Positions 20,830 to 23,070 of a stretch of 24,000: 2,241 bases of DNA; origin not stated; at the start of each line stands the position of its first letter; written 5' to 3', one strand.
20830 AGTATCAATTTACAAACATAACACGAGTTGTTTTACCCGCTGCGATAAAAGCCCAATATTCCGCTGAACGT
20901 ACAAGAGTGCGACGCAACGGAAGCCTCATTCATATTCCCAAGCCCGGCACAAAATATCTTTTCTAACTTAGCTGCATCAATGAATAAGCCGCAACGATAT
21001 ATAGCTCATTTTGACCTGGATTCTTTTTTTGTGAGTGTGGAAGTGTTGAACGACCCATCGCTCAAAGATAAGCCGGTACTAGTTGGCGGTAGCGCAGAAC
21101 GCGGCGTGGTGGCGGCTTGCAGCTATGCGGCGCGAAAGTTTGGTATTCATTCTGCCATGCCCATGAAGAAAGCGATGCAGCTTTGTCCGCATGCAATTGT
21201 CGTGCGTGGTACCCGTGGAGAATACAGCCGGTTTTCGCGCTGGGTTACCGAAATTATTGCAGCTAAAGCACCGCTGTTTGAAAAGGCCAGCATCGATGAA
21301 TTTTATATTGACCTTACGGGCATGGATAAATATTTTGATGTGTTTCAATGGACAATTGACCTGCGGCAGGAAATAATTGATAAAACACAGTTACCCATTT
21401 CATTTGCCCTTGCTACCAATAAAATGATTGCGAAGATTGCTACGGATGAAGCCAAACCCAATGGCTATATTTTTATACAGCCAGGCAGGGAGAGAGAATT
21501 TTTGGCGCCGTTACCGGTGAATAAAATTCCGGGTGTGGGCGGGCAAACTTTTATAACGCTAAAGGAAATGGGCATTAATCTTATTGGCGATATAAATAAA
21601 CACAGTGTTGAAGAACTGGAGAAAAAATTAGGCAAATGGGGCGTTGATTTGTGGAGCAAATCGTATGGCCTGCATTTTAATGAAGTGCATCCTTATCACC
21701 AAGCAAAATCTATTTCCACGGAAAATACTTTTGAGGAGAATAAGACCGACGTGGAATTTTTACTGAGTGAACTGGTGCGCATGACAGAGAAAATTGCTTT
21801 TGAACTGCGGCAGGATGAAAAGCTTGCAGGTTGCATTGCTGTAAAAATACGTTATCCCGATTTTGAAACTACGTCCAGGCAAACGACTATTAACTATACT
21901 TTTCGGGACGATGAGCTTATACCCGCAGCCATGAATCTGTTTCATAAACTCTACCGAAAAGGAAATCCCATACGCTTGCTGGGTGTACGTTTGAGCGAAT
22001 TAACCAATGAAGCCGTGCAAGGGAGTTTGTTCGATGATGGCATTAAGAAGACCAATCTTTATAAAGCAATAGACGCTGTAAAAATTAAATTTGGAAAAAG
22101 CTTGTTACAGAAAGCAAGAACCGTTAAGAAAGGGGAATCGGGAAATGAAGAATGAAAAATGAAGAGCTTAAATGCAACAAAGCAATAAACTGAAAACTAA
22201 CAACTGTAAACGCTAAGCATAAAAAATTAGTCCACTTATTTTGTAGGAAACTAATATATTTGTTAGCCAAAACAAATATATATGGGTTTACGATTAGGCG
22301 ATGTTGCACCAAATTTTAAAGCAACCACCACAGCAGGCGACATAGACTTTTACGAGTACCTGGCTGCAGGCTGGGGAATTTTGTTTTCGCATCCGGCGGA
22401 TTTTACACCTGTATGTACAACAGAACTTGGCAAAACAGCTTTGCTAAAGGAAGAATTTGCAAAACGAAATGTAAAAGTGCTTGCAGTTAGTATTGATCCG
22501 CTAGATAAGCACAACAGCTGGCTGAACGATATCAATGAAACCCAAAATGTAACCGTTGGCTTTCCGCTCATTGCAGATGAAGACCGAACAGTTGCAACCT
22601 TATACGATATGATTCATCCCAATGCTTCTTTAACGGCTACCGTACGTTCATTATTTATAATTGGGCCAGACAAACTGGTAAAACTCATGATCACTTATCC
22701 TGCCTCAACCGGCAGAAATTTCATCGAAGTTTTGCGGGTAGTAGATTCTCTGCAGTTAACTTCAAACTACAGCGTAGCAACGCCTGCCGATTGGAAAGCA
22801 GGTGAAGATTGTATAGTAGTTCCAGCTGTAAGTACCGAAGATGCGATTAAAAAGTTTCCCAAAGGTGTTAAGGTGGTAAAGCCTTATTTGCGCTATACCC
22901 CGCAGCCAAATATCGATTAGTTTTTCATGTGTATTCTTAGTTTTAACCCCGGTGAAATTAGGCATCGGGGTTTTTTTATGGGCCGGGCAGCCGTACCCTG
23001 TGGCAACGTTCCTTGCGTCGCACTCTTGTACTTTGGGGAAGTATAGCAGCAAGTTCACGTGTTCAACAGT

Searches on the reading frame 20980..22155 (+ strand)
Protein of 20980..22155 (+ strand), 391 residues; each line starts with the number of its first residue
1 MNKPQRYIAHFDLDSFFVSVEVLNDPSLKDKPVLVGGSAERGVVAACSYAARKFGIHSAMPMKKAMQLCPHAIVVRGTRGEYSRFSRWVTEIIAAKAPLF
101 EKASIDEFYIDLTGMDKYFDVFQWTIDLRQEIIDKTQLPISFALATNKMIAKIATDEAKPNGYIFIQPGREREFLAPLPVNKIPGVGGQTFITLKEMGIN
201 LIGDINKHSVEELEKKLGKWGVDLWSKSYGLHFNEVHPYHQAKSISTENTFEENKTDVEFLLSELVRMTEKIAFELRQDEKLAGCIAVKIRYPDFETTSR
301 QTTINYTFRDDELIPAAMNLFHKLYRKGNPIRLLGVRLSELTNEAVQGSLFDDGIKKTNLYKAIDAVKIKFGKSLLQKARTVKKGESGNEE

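Call 12: search_protein_families(library=pfam, proteins=[window:20980-22155:+], max_evalue=0.01)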
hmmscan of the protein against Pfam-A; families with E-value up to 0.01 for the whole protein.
window:20980-22155:+ (391 aa): 4 families
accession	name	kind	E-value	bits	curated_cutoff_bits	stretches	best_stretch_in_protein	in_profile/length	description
PF00817.25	IMS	-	6.4e-47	159.6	23.2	1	12-156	2-148/148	impB/mucB/samB family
PF11799.13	IMS_C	-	2e-26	93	20.7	1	243-350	2-109/109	impB/mucB/samB family C-terminal domain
PF21999.2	IMS_HHH_1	-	9.4e-07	29.6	27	1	182-228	2-49/53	DNA polymerase-iota, thumb domain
PF11798.14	IMS_HHH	-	1.6e-05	25.3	24.4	1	168-189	1-22/32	IMS family HHH motif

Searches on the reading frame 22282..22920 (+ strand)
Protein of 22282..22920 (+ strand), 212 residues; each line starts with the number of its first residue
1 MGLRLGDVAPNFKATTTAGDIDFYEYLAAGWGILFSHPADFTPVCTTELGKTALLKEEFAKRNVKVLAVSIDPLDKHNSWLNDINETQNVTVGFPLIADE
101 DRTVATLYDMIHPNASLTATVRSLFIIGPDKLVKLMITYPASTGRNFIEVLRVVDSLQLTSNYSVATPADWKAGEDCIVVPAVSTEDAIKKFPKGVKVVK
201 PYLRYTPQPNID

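Call 12: search_protein_families(library=pfam, proteins=[window:22282-22920:+], max_evalue=0.01)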
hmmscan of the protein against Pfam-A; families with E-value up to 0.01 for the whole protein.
window:22282-22920:+ (212 aa): 3 families
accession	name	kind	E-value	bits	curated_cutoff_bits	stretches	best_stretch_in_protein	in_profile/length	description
PF00578.27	AhpC-TSA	-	2.8e-29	102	26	1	6-134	2-122/124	AhpC/TSA family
PF10417.14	1-cysPrx_C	-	3.7e-10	40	21.1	1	157-195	2-41/41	C-terminal domain of 1-Cys peroxiredoxin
PF08534.16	Redoxin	-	2.2e-09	37.7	26.6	1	6-134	3-130/148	Redoxin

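Call 40: find_encoding_contigs(protein=window:22282-22920:+, flank=3000, max_places=10)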
Protein window:22282-22920:+ (212 aa): no gene with exactly this product is on record in the collection.
